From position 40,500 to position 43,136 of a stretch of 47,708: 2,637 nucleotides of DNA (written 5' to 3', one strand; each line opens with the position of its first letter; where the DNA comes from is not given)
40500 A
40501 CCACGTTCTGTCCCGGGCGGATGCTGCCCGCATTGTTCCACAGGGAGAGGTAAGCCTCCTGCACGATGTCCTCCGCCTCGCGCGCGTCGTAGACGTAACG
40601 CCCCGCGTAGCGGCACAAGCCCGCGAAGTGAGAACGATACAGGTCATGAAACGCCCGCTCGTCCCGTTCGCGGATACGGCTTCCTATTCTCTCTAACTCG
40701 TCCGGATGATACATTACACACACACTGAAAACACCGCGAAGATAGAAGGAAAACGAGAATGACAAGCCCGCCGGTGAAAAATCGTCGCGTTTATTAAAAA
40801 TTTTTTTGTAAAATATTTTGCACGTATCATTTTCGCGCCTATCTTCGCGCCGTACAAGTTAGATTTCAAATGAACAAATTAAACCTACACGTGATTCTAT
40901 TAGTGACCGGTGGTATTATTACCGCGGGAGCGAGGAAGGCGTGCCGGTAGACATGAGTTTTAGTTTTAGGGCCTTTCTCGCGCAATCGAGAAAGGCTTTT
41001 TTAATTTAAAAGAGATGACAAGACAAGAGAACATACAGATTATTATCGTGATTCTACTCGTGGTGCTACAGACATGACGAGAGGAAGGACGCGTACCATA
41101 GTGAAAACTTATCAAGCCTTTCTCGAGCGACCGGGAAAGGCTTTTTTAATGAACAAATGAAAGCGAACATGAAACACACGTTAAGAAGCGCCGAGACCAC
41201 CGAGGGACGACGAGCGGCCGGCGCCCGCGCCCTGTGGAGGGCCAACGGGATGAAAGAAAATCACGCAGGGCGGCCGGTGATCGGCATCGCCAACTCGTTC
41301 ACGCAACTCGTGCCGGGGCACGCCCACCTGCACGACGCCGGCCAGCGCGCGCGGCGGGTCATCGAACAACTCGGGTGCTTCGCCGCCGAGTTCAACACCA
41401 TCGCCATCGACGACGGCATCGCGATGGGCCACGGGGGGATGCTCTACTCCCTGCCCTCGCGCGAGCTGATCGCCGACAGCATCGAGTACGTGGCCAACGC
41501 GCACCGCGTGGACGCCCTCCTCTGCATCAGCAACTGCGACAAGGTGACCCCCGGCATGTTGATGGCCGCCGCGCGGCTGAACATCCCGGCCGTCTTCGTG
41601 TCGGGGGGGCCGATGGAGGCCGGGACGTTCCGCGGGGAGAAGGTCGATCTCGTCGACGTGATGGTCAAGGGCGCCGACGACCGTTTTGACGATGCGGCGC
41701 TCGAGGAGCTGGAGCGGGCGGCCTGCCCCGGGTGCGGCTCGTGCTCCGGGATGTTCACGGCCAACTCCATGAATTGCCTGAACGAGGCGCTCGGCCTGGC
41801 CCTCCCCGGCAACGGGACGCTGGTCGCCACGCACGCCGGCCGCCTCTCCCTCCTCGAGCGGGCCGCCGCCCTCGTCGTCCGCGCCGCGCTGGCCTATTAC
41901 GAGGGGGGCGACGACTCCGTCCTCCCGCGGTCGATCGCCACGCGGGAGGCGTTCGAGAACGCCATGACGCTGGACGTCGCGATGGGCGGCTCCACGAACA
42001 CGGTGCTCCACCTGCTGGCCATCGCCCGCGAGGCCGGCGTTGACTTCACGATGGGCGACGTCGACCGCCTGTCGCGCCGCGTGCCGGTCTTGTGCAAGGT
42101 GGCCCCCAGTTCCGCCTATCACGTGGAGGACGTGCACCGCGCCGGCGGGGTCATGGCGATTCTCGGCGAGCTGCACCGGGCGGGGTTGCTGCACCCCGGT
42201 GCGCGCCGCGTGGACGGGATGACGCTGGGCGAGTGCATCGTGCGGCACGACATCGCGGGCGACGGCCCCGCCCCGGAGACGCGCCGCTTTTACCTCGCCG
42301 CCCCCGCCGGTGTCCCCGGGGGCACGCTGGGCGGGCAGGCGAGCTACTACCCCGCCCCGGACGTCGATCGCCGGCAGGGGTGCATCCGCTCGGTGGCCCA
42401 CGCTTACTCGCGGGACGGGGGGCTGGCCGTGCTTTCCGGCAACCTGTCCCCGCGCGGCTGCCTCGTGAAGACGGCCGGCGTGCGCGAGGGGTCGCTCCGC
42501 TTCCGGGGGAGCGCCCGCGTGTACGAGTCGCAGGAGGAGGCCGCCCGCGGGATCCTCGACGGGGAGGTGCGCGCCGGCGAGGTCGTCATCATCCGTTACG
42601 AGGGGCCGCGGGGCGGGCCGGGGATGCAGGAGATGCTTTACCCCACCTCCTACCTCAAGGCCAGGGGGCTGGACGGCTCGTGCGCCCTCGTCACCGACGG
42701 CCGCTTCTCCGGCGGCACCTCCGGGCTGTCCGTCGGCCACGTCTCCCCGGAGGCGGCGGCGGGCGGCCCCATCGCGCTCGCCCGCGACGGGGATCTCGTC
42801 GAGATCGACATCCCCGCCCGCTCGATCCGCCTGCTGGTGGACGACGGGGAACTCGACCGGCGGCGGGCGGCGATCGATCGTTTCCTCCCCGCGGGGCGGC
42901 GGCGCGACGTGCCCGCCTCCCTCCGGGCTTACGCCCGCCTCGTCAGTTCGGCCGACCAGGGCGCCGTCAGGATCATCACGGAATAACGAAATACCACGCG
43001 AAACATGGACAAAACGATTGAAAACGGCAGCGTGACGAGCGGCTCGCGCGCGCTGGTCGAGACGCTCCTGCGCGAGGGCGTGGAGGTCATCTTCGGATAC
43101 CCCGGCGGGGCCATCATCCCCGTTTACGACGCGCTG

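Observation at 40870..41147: Two tandem Ile/Leu/Val leader-peptide attenuators in series upstream of ilvDBCA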

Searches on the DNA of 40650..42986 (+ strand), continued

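Call 77: search_with_rna_model(model_id=R1, sources=[L081, L082, L083, L084, L085, L086, L087, L088, L089, L090, L091, L092, L093, L094, L095, L096, L097, L098, L099, L100, L101, L102, L103, L104, L105, L106, L107, L108, L109, L110, L111, L112, L113, L114, L115, L116, L117, L118, L119, L120, L121, L122, L123, L124, L125, L126, L127, L128, L129, L130, L131, L132, L133, L134, L135, L136, L137, L138, L139, L140, L141, L142, L143, L144, L145, L146, L147, L148, L149, L150, L151, L152, L153, L154, L155, L156, L157, L158, L159, L160, L161, L162, L163, L164, L165, L166], max_evalue=0.01)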
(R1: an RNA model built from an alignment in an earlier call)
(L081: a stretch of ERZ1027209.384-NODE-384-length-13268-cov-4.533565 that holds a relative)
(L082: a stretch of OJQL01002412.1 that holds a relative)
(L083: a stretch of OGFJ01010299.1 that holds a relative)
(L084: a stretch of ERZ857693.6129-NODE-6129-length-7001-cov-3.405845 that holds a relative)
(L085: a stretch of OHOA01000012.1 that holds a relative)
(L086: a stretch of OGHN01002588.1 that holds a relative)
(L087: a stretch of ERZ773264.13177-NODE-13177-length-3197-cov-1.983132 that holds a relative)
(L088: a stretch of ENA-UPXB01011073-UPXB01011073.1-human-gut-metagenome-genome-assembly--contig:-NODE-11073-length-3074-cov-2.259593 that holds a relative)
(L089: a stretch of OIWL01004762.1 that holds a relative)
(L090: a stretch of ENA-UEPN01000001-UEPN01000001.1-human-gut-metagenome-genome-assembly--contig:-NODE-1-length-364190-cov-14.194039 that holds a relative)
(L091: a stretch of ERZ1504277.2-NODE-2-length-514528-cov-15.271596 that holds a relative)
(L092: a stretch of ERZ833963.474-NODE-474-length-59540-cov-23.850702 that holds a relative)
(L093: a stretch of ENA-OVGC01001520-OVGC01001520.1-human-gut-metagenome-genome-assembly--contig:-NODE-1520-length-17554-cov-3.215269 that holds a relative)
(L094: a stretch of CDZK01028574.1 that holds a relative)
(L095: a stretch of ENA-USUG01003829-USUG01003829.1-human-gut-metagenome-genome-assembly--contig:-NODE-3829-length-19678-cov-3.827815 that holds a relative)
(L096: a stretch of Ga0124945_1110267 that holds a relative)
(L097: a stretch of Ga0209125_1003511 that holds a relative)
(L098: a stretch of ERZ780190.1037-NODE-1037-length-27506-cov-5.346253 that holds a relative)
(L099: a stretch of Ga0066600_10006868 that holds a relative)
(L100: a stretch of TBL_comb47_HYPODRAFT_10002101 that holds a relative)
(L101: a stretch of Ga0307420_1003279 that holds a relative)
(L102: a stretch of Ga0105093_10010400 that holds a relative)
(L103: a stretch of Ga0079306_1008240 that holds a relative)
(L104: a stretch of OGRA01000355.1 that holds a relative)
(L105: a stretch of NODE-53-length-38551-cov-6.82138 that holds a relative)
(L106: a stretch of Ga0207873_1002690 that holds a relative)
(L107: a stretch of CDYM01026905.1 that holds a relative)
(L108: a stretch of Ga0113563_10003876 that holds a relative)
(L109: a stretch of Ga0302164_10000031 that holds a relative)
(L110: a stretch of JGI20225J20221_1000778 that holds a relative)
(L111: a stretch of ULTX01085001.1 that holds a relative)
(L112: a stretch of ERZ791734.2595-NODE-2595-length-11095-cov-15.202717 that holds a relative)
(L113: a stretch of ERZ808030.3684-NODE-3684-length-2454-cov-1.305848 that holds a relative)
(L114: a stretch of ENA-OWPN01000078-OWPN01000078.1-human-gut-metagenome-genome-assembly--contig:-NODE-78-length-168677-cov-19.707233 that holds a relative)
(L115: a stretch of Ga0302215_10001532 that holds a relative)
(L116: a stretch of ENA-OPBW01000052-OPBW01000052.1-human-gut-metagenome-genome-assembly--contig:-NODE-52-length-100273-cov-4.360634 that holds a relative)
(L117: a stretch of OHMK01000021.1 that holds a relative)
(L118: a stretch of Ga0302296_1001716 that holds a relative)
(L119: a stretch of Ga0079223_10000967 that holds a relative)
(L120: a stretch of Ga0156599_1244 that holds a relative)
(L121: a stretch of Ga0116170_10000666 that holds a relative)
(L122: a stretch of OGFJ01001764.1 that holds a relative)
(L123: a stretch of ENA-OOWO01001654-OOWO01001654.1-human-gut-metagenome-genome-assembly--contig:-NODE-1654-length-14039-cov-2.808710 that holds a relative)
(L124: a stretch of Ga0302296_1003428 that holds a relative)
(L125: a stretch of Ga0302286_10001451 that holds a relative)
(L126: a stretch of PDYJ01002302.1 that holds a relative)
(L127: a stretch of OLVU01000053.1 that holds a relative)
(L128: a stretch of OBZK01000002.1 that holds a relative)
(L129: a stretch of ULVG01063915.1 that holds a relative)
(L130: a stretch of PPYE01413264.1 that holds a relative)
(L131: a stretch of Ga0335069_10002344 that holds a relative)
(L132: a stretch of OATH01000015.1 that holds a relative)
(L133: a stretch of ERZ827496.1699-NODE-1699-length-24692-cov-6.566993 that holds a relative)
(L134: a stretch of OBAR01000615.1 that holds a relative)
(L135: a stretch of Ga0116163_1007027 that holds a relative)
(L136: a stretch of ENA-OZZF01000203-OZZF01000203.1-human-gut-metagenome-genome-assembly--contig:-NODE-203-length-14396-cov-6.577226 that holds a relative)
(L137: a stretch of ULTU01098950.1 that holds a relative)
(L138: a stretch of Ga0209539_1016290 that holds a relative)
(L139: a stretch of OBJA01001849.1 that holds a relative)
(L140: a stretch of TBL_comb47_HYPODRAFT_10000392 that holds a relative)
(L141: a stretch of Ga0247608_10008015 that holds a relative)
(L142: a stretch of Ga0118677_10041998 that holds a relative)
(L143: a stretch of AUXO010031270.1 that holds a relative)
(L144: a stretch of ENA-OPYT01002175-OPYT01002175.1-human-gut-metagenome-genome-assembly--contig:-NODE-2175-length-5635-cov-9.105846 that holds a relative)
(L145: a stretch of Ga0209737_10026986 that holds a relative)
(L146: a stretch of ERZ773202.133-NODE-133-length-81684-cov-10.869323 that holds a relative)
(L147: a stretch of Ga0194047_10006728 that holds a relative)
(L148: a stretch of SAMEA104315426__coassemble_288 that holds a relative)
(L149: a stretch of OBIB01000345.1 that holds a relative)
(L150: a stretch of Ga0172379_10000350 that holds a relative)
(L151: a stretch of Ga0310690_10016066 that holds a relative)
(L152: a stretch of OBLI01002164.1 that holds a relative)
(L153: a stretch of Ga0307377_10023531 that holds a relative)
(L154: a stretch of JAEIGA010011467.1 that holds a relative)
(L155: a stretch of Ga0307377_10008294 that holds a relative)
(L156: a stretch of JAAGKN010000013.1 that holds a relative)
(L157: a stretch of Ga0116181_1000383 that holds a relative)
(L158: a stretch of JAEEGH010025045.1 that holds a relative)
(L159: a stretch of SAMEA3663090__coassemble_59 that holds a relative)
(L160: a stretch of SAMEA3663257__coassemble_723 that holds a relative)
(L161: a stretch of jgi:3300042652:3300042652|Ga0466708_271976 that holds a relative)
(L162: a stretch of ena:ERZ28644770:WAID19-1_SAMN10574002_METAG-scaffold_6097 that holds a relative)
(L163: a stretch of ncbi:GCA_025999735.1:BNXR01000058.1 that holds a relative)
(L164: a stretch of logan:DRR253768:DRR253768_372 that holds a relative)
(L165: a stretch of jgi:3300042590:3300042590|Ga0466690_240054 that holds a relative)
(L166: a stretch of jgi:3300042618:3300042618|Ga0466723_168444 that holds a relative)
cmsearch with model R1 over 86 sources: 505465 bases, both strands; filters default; matches with E-value up to 0.01: 71.
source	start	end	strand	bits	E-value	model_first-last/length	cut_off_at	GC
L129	2395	2484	+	71.4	8.4e-10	1-76/76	no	0.37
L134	2395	2484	+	71.4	8.4e-10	1-76/76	no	0.37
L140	2404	2480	+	68.9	2.3e-09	1-76/76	no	0.3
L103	1851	1929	+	68.7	2.5e-09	1-76/76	no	0.35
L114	2397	2486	+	66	7.9e-09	1-76/76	no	0.36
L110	2401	2489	+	65.9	8.3e-09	1-76/76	no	0.32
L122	2373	2464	+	65.3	1e-08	1-76/76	no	0.36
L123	2398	2487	+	65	1.2e-08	1-76/76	no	0.34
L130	2398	2487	+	65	1.2e-08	1-76/76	no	0.34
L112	2397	2486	+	64.5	1.5e-08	1-76/76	no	0.36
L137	2397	2487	+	64.2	1.7e-08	1-76/76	no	0.36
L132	2394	2485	+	62.8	3e-08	1-76/76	no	0.38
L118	2397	2472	+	62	4.2e-08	1-76/76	no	0.29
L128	2390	2485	+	61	6.4e-08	1-76/76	no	0.38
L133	2390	2485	+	61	6.4e-08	1-76/76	no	0.38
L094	1194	1294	+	60.7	7.2e-08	1-76/76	no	0.4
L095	2364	2464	+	60.7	7.2e-08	1-76/76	no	0.4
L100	2342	2418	+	60.5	7.9e-08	1-76/76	no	0.35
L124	2362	2447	+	59.3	1.3e-07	1-76/76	no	0.31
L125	2253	2329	+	59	1.5e-07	1-76/76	no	0.34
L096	67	157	+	58.7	1.7e-07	1-76/76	no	0.35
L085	2385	2461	+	57.9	2.3e-07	1-76/76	no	0.42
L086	229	319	+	57.6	2.7e-07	1-76/76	no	0.37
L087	384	474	+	57.6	2.7e-07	1-76/76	no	0.37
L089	299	389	+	57.6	2.7e-07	1-76/76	no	0.37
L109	2348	2432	+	57.5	2.7e-07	1-76/76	no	0.34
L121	2394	2479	+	57.5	2.7e-07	1-76/76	no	0.3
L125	2398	2478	+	57.3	3e-07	1-76/76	no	0.33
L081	2385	2461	+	57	3.4e-07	1-76/76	no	0.43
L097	2408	2488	+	56.4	4.4e-07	1-76/76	no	0.37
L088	171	261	+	56.1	4.9e-07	1-76/76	no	0.37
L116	2398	2489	+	55.6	6.1e-07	1-76/76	no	0.4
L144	231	320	+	55.2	7.1e-07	1-76/76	no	0.36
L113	15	105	+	54.9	8.3e-07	1-76/76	no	0.31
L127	2389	2480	+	54.6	9.2e-07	1-76/76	no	0.36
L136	2389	2480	+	54.6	9.2e-07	1-76/76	no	0.36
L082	2385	2463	+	52.9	1.8e-06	1-76/76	no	0.44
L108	2416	2489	+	51.8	2.9e-06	1-76/76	no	0.34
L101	2355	2431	+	51.6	3.2e-06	1-76/76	no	0.35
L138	1469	1542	+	50.6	5e-06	1-76/76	no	0.39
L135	295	370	+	50.5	5.2e-06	1-76/76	no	0.34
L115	1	77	+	47.8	1.6e-05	9-76/76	5'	0.3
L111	2363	2453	+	47.3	2e-05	1-76/76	no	0.36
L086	394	473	+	46.5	2.8e-05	1-76/76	no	0.47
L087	548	627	+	46.5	2.8e-05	1-76/76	no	0.47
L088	334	413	+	46.5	2.8e-05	1-76/76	no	0.47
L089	464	543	+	46.5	2.8e-05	1-76/76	no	0.47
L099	471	543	+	46.4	2.9e-05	1-76/76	no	0.4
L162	97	182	+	45.1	4.9e-05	1-76/76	no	0.53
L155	1097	1170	+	41.1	0.00026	1-76/76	no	0.35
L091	2390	2461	+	41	0.00027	1-76/76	no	0.51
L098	2391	2486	+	40.9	0.00028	1-76/76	no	0.35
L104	2391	2486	+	40.9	0.00028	1-76/76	no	0.35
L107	2391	2486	+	40.9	0.00028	1-76/76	no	0.35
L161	2202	2288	+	40.8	0.00029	1-76/76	no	0.53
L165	286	363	+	40.7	0.00031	1-76/76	no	0.49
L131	2419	2493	+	39.9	0.00043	1-76/76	no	0.32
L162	251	327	+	38.5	0.00077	1-76/76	no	0.53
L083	62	131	+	38.4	0.0008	1-76/76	no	0.47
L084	2319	2388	+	38.4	0.0008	1-76/76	no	0.47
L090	2319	2388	+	38.4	0.0008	1-76/76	no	0.47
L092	2319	2388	+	38.4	0.0008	1-76/76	no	0.47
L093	769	838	+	38.4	0.0008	1-76/76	no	0.47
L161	2378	2450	+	37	0.0015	1-76/76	no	0.55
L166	1626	1711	+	36.6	0.0017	1-76/76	no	0.53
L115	33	82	-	36.4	0.0018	30-76/76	no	0.26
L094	1252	1332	-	34.6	0.004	1-76/76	no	0.32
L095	2422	2502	-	34.6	0.004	1-76/76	no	0.32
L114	2443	2522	-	34.1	0.0048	1-76/76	no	0.34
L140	2437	2532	-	33.5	0.0062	1-76/76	no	0.27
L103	1888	1970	-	33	0.0076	17-76/76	no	0.28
